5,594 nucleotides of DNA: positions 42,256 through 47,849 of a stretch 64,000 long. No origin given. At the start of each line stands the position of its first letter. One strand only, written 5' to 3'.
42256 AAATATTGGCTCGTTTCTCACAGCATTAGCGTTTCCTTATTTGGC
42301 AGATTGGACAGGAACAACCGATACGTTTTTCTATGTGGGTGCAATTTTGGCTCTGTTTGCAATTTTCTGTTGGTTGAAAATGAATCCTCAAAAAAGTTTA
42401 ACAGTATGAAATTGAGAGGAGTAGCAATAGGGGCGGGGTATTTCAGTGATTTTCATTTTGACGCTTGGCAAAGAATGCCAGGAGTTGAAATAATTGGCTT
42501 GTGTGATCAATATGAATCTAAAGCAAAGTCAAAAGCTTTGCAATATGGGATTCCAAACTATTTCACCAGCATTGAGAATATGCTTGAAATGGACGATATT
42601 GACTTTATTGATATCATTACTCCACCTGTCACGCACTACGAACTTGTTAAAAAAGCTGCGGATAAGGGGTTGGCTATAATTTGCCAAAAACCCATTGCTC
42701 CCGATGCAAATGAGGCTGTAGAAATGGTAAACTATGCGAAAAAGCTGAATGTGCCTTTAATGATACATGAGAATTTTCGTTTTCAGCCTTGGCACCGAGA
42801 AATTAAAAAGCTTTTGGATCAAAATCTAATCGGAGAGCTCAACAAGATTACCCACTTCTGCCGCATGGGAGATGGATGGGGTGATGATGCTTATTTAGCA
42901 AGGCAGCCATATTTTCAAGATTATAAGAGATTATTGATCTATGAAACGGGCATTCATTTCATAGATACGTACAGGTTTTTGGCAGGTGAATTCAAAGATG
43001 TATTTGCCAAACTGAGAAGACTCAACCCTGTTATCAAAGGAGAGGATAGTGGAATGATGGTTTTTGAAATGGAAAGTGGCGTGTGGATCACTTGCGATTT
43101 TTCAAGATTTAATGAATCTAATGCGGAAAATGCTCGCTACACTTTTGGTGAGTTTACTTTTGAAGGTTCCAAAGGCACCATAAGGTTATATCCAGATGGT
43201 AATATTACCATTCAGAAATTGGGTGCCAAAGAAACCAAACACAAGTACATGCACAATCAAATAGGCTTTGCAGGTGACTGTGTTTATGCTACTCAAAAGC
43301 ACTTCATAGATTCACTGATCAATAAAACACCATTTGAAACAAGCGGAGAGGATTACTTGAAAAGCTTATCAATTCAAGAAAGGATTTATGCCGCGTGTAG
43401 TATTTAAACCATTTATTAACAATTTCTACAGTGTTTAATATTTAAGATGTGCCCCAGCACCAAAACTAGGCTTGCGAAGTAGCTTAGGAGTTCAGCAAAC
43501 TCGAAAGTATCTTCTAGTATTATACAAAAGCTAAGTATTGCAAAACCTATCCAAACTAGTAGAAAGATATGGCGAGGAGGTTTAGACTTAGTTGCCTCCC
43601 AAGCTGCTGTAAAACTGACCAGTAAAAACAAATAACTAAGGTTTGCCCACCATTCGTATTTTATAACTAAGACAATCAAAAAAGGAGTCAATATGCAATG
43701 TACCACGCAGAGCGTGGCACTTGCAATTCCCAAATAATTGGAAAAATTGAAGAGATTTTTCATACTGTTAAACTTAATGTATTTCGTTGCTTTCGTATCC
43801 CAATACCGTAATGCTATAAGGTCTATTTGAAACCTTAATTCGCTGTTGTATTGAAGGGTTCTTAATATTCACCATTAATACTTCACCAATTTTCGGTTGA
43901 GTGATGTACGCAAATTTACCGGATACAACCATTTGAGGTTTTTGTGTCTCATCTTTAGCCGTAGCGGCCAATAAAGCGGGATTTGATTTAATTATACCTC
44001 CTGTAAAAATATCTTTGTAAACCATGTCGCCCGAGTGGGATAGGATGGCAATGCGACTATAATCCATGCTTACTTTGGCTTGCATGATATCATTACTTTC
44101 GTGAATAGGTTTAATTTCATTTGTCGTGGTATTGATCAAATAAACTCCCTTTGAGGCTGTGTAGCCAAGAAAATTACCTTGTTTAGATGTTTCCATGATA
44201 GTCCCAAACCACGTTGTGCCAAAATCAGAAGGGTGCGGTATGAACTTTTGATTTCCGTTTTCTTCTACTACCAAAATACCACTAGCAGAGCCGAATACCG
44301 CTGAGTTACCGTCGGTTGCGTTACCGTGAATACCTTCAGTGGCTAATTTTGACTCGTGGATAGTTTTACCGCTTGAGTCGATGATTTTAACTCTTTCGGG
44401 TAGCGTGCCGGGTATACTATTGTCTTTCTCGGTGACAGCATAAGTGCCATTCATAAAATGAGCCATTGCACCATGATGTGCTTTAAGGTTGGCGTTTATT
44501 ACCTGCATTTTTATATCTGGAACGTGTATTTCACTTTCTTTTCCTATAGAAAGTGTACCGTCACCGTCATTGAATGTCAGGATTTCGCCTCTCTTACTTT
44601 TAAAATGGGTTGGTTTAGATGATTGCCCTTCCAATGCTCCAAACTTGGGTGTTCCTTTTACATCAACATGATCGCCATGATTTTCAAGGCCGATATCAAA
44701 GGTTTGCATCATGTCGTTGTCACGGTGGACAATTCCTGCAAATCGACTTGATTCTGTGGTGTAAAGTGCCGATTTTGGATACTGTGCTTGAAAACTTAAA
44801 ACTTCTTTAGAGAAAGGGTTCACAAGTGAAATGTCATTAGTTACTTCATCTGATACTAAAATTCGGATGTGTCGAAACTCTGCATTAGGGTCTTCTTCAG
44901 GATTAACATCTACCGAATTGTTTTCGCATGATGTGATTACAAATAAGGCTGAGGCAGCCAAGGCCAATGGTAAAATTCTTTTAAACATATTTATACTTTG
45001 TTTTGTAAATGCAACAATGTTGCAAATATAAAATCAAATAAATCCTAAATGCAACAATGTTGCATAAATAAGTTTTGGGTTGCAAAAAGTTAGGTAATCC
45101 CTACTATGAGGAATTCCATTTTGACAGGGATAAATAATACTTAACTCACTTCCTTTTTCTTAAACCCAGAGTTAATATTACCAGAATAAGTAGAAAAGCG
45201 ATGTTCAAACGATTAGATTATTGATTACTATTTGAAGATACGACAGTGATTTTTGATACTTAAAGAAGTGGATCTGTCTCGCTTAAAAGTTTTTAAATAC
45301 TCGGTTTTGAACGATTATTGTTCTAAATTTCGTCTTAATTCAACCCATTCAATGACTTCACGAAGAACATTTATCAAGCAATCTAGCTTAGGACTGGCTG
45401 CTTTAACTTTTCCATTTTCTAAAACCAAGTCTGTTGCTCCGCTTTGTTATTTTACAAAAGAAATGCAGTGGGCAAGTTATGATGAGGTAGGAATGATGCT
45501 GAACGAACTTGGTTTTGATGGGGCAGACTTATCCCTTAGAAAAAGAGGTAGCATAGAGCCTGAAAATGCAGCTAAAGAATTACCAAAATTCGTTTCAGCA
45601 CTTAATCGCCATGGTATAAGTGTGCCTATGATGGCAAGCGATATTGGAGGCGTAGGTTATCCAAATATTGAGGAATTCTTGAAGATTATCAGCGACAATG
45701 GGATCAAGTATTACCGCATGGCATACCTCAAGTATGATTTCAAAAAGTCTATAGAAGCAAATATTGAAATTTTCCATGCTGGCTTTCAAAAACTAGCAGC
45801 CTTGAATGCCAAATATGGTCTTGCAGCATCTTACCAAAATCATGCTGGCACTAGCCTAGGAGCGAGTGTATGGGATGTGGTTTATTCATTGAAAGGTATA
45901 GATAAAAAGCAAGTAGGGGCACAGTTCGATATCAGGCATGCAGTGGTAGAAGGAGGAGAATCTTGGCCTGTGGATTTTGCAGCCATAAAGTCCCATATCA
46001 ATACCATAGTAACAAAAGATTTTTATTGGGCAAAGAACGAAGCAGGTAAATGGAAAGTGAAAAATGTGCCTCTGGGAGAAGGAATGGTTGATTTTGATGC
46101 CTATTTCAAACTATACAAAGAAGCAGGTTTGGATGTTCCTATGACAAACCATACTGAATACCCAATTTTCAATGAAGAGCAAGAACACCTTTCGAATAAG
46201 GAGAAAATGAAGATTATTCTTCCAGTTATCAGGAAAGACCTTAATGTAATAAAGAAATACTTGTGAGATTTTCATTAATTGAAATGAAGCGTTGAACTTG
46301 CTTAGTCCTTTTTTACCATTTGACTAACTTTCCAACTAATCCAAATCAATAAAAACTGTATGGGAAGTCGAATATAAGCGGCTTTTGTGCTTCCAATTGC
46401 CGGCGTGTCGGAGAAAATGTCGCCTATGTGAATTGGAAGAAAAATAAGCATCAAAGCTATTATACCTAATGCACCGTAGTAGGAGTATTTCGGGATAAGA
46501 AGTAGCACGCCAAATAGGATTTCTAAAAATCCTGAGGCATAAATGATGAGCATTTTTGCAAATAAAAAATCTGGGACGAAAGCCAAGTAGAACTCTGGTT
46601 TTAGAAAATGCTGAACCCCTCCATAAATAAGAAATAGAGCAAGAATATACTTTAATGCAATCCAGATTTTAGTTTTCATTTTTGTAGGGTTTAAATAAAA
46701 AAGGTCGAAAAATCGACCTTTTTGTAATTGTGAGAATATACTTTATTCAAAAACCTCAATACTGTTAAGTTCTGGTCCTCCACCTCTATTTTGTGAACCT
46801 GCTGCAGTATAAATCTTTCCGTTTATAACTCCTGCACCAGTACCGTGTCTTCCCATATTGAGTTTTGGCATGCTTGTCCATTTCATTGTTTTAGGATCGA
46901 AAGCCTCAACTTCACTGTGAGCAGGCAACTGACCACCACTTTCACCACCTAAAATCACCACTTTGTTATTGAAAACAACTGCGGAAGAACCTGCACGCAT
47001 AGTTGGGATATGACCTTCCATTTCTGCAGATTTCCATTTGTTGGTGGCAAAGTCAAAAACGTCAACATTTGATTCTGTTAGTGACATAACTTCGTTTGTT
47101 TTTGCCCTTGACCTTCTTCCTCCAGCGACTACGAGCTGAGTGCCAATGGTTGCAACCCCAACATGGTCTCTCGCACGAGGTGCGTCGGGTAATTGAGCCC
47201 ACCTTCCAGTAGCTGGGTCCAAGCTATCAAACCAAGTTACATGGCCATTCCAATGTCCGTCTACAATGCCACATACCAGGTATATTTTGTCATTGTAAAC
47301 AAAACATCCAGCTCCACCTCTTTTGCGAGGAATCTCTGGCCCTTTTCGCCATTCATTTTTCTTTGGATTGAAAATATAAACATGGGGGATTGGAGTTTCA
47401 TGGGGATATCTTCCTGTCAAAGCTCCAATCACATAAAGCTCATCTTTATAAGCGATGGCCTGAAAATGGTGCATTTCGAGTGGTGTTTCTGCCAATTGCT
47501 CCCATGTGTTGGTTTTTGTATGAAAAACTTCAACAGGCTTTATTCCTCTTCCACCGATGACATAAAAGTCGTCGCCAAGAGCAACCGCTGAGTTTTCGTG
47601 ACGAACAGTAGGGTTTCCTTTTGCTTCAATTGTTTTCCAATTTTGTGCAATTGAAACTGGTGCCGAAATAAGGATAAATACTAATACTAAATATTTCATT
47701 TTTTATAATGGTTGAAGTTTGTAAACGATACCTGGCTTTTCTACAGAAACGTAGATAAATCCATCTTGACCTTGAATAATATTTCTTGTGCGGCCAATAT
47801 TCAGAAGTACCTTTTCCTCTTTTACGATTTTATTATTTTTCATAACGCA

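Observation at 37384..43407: GntR-controlled six-gene operon combining a TtuC-like dehydrogenase, a cyclase-family hydrolase, an OtnK-like four-carbon acid-sugar kinase, an MFS permease and a Gfo/Idh/MocA oxidoreductase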

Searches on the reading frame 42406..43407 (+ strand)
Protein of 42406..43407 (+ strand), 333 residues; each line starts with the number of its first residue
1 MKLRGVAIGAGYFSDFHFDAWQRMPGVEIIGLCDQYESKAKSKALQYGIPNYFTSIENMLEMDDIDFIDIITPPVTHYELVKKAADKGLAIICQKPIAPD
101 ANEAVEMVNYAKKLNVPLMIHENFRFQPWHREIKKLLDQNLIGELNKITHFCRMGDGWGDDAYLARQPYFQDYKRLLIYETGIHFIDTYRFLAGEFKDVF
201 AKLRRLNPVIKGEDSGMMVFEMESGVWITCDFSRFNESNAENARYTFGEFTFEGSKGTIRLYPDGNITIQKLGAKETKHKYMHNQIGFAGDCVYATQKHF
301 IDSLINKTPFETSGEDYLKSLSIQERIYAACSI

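Call 3: search_protein_families(library=pfam, proteins=[window:42406-43407:+])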
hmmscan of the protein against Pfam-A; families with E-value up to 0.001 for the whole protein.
window:42406-43407:+ (333 aa): 3 families
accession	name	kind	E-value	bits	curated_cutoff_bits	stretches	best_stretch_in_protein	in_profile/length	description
PF01408.29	GFO_IDH_MocA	-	7.5e-25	88.4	24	1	6-120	4-118/120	Oxidoreductase family, NAD-binding Rossmann fold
PF22725.1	GFO_IDH_MocA_C3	-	3e-15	56.7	27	1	130-260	1-124/124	GFO/IDH/MocA C-terminal domain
PF02894.22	GFO_IDH_MocA_C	-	4.8e-11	43.3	22.9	1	134-331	1-210/218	Oxidoreductase family, C-terminal alpha/beta domain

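Call 4: search_protein_families(library=ncbifam, proteins=[window:42406-43407:+])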
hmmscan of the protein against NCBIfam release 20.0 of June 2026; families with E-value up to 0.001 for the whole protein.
window:42406-43407:+ (333 aa): 9 families
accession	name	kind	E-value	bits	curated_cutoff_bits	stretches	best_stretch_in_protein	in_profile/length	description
TIGR04380.1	myo_inos_iolG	equivalog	9.7e-33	113.4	355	1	6-327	5-319/330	inositol 2-dehydrogenase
NF040723.1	UDP-GlcNAcDh_Arch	equivalog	4.8e-24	85.4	450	1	5-224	3-207/302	UDP-N-acetylglucosamine 3-dehydrogenase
NF052479.1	LevoglcsnDh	equivalog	2.9e-20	72.3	650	1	32-204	41-213/386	levoglucosan dehydrogenase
NF041392.1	XylDh_Gfo6_Halo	equivalog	9.6e-16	57.5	350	1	62-330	80-341/350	D-xylose 1-dehydrogenase Gfo6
NF008607.0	PRK11579.1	subfamily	2.4e-11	43.2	330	1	5-154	7-155/346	oxidoreductase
NF058563.1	BT_2159_fam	equivalog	1.6e-10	40.6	650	1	7-198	5-189/350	disaccharide 3-dehydrogenase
NF052679.1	InsChiInosDhIolG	equivalog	9.3e-10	38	540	1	2-232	2-227/343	bifunctional inositol 2-dehydrogenase/D-chiro-inositol 1-dehydrogenase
NF007574.0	PRK10206.1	equivalog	8.2e-09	35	352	1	38-151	39-153/345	oxidoreductase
NF058561.1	BT_2158_fam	equivalog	8.2e-08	31.2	750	1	18-151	48-183/487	glycoside 3-dehydrogenase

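Call 26: search_solved_structures(query=window:42406-43407:+, max_evalue=1e-10)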
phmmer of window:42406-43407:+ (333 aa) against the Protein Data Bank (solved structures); distinct sequences matched with E-value up to 1e-10: 22.
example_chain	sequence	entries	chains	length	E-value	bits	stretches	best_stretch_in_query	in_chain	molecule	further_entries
5uhw_A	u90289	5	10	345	1.7e-40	142.7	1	2-330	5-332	Oxidoreductase protein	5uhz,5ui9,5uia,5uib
1zh8_A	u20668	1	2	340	3e-18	69.6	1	6-228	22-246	oxidoreductase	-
9m37_A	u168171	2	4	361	4.8e-18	68.9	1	7-243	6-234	P581a DgpA2 and isoorientin complex structure | Gfo/Idh/MocA family protein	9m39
3e18_A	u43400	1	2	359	3.5e-15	59.5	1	4-204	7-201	oxidoreductase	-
4hkt_A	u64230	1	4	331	4.4e-15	59.2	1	4-323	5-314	Inositol 2-dehydrogenase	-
3moi_A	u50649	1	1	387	9.2e-15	58.2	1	1-245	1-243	Probable dehydrogenase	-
1evj_A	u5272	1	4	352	3.7e-13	52.9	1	29-331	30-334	GLUCOSE-FRUCTOSE OXIDOREDUCTASE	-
9m3d_B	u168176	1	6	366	6.9e-13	52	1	2-127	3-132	DgpA1 from W974-1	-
6a3f_A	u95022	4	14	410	1.5e-12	50.9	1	39-205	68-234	Putative dehydrogenase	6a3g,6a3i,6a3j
8w9s_A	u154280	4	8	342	1.5e-12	50.9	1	5-144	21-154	NADH-dependent dihydrogenase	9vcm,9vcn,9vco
1ofg_A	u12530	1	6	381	1.9e-12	50.6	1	36-331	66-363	GLUCOSE-FRUCTOSE OXIDOREDUCTASE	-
1ryd_A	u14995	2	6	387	2e-12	50.5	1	36-331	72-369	glucose-fructose oxidoreductase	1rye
1h6a_A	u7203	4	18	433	2.9e-12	49.9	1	36-331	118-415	PRECURSOR FORM OF GLUCOSE-FRUCTOSE OXIDOREDUCTASE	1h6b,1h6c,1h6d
3cea_A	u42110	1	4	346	7e-12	48.7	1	3-195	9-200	Myo-inositol 2-dehydrogenase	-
3i23_A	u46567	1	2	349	2.2e-11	47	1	38-151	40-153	Oxidoreductase, Gfo/Idh/MocA family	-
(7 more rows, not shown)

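Call 27: search_solved_structures(query=window:42406-43407:+, max_evalue=1e-30, show_alignments=1)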
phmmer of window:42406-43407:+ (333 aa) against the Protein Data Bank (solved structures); distinct sequences matched with E-value up to 1e-30: 1.
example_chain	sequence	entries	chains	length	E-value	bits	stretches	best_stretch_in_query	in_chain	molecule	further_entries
5uhw_A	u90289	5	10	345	1.7e-40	142.7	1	2-330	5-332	Oxidoreductase protein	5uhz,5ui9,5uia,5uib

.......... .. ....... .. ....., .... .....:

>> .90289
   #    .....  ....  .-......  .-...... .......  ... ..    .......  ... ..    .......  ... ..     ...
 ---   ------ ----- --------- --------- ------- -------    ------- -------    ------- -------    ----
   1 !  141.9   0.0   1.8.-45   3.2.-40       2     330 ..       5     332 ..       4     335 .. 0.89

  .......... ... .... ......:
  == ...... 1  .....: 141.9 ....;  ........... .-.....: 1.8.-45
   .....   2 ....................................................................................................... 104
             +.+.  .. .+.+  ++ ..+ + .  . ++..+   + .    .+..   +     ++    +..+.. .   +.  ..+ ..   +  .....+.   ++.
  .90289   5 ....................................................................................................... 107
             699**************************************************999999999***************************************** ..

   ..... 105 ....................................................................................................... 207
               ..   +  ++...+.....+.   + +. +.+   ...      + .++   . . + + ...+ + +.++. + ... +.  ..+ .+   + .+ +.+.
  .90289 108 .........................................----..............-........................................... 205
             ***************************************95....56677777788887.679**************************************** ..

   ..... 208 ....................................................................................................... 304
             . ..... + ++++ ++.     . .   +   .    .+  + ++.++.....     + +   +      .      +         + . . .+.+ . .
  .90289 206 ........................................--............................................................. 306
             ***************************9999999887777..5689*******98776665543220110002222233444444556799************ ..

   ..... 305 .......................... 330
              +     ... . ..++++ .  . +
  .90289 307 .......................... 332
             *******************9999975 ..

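Call 85: list_cluster_members(proteins=[L090:8995-10026:+, window:42406-43407:+, window:38048-39100:+, window:39107-39745:+, window:39789-41168:+])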
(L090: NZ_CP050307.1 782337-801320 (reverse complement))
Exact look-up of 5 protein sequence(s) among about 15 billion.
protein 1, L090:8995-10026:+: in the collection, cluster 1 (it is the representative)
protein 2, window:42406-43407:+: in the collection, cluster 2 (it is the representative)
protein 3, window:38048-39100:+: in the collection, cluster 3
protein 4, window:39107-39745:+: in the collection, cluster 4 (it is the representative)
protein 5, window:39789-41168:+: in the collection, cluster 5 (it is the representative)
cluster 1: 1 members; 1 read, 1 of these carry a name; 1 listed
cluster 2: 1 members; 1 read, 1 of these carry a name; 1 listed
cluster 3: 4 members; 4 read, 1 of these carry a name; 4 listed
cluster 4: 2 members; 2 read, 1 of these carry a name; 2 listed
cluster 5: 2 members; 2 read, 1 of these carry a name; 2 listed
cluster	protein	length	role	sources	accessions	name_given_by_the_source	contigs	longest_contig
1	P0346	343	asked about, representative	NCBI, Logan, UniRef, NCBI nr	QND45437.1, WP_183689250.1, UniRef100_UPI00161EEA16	Gfo/Idh/MocA family oxidoreductase (plasmid) [Rhizobium lusitanum] | Gfo/Idh/MocA family protein n=1 Tax=Rhizobium lusitanum TaxID=293958 RepID=UPI00161EEA16 | Gfo/Idh/MocA family oxidoreductase [Rhizobium lusitanum]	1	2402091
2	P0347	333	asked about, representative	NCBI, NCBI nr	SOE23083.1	Predicted dehydrogenase [Spirosomataceae bacterium TFI 002]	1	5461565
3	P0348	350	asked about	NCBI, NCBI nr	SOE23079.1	tartrate dehydrogenase/decarboxylase / D-malate dehydrogenase [Spirosomataceae bacterium ...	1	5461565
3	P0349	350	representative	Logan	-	-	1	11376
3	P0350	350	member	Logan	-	-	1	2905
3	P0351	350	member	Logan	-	-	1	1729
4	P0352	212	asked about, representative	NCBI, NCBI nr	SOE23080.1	Kynurenine formamidase [Spirosomataceae bacterium TFI 002]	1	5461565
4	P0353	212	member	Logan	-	-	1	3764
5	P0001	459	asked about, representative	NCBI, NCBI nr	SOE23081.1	Uncharacterized conserved protein YgbK, DUF1537 family [Spirosomataceae bacterium TFI 002]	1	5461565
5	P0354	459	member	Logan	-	-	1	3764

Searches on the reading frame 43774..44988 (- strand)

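Call 69: search_protein_families(library=pfam, max_evalue=0.01, proteins=[window:43774-44988:-])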
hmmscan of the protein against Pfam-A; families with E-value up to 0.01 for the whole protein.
window:43774-44988:- (404 aa): 0 families

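Call 74: search_protein_families(library=ncbifam, max_evalue=0.001, proteins=[window:43774-44988:-])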
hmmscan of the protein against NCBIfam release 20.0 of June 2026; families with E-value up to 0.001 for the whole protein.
window:43774-44988:- (404 aa): 1 family
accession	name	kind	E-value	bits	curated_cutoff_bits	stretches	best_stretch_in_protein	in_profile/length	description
NF038015.2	AztD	exception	1.8e-28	99.3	400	1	76-396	32-354/356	zinc metallochaperone AztD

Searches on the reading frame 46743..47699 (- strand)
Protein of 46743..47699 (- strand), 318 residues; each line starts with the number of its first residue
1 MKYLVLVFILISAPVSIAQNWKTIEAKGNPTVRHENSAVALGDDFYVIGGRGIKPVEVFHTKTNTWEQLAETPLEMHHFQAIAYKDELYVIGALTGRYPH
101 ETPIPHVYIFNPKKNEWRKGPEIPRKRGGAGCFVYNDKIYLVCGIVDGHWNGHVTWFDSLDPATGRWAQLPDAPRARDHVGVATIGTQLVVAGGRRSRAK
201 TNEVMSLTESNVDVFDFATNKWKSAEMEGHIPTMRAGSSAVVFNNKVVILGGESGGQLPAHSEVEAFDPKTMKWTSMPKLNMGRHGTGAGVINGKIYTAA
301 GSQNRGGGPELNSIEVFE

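Call 74: search_protein_families(library=ncbifam, max_evalue=0.001, proteins=[window:46743-47699:-])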
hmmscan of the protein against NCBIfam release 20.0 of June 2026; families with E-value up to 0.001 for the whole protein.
window:46743-47699:- (318 aa): 4 families
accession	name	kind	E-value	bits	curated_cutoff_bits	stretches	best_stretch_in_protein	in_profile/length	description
TIGR03547.1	muta_rot_YjhT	subfamily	1.1e-12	47.8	256.35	1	211-303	169-267/346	YjhT family mutarotase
NF010730.0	PRK14131.1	subfamily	5.5e-12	45.1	416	2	211-307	198-301/384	N-acetylneuraminate epimerase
TIGR03548.1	mutarot_permut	subfamily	1.1e-10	41.2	243.2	1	35-253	116-312/323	cyclically-permuted mutarotase family protein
NF053688.1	BamI_Bacteroidota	equivalog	0.00044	19.6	370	0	20-91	148-224/452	BamI family beta-barrel-assembly machinery protein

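Call 75: search_protein_families(library=pfam, max_evalue=0.001, proteins=[window:46743-47699:-])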
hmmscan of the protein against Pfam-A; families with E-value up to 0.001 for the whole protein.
window:46743-47699:- (318 aa): 10 families
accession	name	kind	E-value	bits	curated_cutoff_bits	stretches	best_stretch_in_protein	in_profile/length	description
PF01344.31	Kelch_1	-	3.7e-42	141.9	20.1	6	234-281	1-46/46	Kelch motif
PF13964.12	Kelch_6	-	6.8e-37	124.7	25.3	4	235-280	2-46/50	Kelch motif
PF24681.1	Kelch_KLHDC2_KLHL20_DRC7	-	3e-35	122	50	2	160-301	84-221/221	KLHDC2/KLHL20/DRC7 Kelch-repeats domain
PF25210.1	Kelch_FKB95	-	4.4e-29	102.4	70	4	79-193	36-148/268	FKB95, Kelch-repeats domain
PF07646.21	Kelch_2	-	6.5e-26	89.4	21.3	1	235-280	2-47/48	Kelch motif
PF24981.1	Beta-prop_ATRN-LZTR1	-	1.4e-24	87.3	50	1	19-255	25-282/289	Attractin/LZTR1 beta-propeller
PF13415.12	Kelch_3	-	2.7e-21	75.6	22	2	202-243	17-48/48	Galactose oxidase, central domain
PF13418.12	Kelch_4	-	3.6e-19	68.9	21.6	1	235-278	2-45/49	Galactose oxidase, central domain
PF24996.1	NANM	-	6e-17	62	45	2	62-155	39-135/350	N-acetylneuraminate epimerase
PF13854.13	Kelch_HCF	-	3.9e-05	23.5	113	0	20-253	3-258/345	Host cell factor, Kelch-repeats domain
